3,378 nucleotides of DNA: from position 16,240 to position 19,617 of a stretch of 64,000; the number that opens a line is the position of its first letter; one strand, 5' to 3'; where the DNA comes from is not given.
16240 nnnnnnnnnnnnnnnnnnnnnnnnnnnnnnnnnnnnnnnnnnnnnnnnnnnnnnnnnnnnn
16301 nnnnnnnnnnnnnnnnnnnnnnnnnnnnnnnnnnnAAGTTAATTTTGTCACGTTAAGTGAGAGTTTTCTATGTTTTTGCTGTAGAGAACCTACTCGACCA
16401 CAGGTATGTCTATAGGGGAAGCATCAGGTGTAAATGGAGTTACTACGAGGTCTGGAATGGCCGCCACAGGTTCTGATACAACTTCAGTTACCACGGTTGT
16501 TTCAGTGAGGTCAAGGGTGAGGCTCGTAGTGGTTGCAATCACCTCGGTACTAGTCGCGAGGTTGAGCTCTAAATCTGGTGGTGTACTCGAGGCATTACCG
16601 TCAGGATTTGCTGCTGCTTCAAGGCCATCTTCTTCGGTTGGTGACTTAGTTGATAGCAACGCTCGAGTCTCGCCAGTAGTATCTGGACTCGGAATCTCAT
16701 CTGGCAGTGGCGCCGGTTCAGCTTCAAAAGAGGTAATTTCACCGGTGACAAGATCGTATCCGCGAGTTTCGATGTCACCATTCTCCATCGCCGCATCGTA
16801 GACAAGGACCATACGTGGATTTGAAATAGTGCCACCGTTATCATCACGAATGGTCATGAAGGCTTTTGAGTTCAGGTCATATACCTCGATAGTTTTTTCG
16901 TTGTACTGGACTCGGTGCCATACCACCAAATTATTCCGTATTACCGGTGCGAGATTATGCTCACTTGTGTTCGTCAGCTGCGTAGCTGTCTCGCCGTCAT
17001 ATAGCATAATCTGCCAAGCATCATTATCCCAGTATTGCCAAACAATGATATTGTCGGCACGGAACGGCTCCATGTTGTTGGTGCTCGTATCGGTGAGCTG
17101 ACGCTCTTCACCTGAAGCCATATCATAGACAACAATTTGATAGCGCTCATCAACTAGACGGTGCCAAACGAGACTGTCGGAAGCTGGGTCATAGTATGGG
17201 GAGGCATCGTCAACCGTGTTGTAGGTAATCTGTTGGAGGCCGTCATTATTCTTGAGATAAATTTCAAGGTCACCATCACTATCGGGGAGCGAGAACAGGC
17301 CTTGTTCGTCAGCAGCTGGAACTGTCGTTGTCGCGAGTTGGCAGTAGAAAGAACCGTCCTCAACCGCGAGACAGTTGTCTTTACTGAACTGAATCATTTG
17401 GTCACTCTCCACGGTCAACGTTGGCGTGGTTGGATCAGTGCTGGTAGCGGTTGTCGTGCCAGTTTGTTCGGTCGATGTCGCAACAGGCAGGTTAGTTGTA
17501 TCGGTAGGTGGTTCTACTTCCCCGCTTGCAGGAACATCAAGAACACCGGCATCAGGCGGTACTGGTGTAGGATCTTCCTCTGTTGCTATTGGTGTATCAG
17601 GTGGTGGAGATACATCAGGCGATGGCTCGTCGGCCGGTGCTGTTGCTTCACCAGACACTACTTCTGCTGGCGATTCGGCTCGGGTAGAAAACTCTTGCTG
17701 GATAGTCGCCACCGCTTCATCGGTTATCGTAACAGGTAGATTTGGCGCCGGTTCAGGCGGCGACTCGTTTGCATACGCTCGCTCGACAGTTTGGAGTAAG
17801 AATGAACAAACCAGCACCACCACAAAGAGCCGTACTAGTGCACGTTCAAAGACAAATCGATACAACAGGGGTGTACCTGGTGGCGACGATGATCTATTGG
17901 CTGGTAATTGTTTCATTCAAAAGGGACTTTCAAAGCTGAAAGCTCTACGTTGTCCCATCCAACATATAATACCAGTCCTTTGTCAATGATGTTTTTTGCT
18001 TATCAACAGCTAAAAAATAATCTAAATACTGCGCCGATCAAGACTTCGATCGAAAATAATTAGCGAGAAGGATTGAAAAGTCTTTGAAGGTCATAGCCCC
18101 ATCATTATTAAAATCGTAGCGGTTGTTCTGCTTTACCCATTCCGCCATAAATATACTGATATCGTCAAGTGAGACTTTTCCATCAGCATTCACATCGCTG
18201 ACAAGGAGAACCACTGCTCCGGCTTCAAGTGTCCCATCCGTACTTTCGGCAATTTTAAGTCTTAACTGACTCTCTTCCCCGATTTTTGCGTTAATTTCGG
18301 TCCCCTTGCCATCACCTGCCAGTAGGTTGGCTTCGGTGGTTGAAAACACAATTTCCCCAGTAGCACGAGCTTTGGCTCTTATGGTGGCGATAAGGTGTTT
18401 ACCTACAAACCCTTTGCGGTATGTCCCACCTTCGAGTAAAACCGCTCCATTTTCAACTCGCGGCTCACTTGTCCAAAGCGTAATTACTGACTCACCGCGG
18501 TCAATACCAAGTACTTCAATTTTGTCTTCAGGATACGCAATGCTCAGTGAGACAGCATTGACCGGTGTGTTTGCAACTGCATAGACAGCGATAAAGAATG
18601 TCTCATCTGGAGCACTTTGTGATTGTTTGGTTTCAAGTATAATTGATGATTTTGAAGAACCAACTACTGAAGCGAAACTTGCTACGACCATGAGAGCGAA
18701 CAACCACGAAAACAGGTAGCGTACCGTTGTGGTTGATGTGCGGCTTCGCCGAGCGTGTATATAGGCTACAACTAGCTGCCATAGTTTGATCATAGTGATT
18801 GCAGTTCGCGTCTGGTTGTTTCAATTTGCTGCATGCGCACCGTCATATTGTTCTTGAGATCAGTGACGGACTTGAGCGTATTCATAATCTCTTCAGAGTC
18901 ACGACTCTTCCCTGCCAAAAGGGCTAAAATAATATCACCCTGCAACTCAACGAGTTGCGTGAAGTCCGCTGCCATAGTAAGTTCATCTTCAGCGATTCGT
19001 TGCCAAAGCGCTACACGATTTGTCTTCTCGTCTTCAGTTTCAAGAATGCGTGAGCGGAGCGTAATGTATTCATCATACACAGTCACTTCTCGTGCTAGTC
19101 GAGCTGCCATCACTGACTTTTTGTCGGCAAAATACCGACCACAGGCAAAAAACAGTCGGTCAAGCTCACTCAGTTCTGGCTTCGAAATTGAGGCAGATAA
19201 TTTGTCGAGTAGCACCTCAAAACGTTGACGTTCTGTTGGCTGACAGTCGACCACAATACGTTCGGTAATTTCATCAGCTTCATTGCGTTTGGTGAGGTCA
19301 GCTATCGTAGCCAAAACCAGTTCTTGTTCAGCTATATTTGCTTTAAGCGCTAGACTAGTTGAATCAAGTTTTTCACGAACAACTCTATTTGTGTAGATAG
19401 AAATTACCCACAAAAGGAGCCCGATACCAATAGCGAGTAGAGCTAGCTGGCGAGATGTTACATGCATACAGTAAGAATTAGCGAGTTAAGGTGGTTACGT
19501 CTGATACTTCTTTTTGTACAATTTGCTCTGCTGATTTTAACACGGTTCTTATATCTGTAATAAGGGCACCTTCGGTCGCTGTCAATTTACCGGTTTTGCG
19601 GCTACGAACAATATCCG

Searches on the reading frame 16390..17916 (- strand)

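Call 9: search_protein_families(library=pfam, proteins=[window:16390-17916:-], max_evalue=0.001)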
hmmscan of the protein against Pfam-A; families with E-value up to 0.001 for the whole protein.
window:16390-17916:- (508 aa): 0 families

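Call 79: search_protein_families(library=ncbifam, proteins=[window:16390-17916:-], max_evalue=0.01)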
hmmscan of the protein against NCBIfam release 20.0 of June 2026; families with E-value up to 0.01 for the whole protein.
window:16390-17916:- (508 aa): 3 families
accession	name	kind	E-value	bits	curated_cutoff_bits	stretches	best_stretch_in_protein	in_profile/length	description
TIGR04275.1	beta_prop_Msarc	repeat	6.7e-08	32.2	85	1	271-307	1-37/40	beta-propeller repeat protein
TIGR02800.1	propeller_TolB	equivalog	2e-07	30.3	343.15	1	214-284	300-372/418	Tol-Pal system beta propeller repeat protein TolB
NF002183.0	PRK01029.1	equivalog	5.7e-06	25.6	405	1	213-290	301-382/429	Tol-Pal system protein TolB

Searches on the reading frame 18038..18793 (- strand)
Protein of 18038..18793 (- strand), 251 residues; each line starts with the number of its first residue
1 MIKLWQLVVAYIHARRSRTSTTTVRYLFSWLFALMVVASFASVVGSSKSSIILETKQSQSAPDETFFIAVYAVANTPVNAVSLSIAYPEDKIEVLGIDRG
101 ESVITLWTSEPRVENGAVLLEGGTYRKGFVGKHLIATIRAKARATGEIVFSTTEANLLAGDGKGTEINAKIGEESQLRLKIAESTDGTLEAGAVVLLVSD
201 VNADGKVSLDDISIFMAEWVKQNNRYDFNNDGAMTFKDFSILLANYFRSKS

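Call 6: search_protein_families(library=pfam, proteins=[window:18038-18793:-], max_evalue=0.01)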
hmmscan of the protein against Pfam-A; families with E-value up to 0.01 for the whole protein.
window:18038-18793:- (251 aa): 3 families
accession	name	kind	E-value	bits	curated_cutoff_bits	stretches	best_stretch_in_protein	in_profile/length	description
PF00404.24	Dockerin_1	-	0.00011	22.8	22.9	1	199-242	2-52/57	Dockerin type I domain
PF00036.39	EF-hand_1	-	0.0005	19.9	25.4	0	225-244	8-27/29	EF hand domain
PF13405.12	EF-hand_6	-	0.0035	17.4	25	0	224-244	7-27/30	EF-hand domain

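Call 79: search_protein_families(library=ncbifam, proteins=[window:18038-18793:-], max_evalue=0.01)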
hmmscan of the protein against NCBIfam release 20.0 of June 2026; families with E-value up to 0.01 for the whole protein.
window:18038-18793:- (251 aa): 1 family
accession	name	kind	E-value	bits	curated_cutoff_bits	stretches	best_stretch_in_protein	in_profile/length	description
NF041540.1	dockerin_GC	domain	5.1e-06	26.8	29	1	201-247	12-64/67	GC-type dockerin domain-anchored protein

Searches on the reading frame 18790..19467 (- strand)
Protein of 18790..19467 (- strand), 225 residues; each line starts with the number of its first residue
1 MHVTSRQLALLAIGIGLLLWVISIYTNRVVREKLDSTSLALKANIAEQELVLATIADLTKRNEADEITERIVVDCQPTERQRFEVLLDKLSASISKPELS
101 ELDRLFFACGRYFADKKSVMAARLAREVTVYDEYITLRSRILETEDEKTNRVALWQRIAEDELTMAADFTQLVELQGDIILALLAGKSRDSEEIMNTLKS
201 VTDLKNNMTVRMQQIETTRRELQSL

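Call 9: search_protein_families(library=pfam, proteins=[window:18790-19467:-], max_evalue=0.001)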
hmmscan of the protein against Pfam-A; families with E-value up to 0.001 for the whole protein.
window:18790-19467:- (225 aa): 0 families

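Call 85: search_protein_families(library=ncbifam, proteins=[window:18790-19467:-], max_evalue=1)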
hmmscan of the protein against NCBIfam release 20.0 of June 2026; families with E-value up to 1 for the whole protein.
window:18790-19467:- (225 aa): 2 families
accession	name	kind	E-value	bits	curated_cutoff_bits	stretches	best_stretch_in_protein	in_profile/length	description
TIGR01713.1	typeII_sec_gspC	equivalog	0.087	12.4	101.6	0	10-85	10-85/259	type II secretion system protein GspC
NF011141.0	PRK14555.1-1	equivalog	0.18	11.8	140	1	133-207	7-80/142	RNA-binding protein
